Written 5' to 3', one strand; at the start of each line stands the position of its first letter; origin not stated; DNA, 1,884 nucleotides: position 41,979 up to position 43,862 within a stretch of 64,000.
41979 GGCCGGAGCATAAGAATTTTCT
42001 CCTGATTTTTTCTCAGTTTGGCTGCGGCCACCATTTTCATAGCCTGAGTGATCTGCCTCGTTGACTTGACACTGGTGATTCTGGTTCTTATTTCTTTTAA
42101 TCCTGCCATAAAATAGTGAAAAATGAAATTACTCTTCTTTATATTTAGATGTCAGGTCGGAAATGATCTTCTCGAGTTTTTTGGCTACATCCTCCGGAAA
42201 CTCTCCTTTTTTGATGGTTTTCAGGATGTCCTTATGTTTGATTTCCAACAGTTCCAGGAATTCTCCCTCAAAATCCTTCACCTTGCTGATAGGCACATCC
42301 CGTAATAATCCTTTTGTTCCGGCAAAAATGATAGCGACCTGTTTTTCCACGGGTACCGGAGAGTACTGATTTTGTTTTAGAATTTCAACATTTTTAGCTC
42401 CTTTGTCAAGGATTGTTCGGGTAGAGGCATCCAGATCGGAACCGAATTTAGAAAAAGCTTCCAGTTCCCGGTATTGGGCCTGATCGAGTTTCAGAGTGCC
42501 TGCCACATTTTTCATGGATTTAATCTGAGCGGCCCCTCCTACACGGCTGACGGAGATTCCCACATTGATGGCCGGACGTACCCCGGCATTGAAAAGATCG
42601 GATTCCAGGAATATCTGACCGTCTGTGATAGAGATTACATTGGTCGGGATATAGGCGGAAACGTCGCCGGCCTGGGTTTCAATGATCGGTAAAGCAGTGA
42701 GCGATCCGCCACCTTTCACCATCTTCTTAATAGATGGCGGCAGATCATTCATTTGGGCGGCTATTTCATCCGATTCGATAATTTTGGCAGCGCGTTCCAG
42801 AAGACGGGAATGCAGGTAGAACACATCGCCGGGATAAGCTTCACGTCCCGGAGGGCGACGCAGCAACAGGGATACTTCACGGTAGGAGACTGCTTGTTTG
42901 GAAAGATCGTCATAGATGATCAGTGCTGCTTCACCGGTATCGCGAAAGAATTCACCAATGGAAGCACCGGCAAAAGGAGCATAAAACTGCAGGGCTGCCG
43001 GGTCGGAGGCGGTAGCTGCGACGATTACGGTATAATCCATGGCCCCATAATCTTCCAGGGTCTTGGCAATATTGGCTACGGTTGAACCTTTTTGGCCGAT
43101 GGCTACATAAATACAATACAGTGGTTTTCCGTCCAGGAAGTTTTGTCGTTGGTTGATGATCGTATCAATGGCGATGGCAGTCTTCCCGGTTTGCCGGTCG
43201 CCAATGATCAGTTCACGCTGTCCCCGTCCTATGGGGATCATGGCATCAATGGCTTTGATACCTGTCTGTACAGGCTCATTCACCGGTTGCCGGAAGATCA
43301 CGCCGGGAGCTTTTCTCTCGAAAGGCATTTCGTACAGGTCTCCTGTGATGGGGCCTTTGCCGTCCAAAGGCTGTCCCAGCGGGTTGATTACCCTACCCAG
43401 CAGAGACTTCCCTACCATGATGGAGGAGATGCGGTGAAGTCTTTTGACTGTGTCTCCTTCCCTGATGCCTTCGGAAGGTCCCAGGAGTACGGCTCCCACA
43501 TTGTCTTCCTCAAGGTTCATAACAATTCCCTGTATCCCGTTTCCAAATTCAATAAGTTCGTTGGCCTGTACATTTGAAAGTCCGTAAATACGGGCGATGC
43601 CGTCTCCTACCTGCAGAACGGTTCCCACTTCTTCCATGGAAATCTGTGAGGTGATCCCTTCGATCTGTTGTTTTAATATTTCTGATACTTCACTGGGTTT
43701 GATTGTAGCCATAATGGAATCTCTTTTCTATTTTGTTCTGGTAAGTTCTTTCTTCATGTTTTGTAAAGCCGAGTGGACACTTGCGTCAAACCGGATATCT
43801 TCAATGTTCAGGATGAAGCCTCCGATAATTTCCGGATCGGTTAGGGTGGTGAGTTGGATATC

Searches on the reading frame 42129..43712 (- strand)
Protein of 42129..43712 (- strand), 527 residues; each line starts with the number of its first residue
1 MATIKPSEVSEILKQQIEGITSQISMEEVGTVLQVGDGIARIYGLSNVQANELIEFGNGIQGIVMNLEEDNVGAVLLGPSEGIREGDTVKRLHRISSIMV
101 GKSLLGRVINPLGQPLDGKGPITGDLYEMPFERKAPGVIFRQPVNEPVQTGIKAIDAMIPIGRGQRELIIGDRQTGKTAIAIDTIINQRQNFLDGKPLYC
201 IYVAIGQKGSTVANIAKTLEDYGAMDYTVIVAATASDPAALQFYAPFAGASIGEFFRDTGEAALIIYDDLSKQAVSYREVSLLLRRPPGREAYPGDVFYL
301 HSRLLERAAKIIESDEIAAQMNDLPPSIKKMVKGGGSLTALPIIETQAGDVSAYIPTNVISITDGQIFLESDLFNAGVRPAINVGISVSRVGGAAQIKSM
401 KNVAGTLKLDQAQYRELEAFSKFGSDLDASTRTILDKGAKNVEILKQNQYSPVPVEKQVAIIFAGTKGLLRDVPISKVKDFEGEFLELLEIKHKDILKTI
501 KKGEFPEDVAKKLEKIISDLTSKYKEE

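Call 61: search_protein_families(library=pfam, proteins=[window:42129-43712:-], max_evalue=0.00001)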
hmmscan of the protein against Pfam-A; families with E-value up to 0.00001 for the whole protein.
window:42129-43712:- (527 aa): 3 families
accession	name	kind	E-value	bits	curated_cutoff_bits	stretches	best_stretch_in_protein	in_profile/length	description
PF00006.31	ATP-synt_ab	-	1.1e-77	260.9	29.5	1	151-389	1-213/213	ATP synthase alpha/beta family, nucleotide-binding domain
PF00306.32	ATP-synt_ab_C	-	6.2e-46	156.3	27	1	396-519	1-125/126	ATP synthase alpha/beta chain, C terminal domain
PF02874.29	ATP-synt_ab_N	-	1.3e-18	67.7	20.9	1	26-92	2-68/69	ATP synthase alpha/beta family, beta-barrel domain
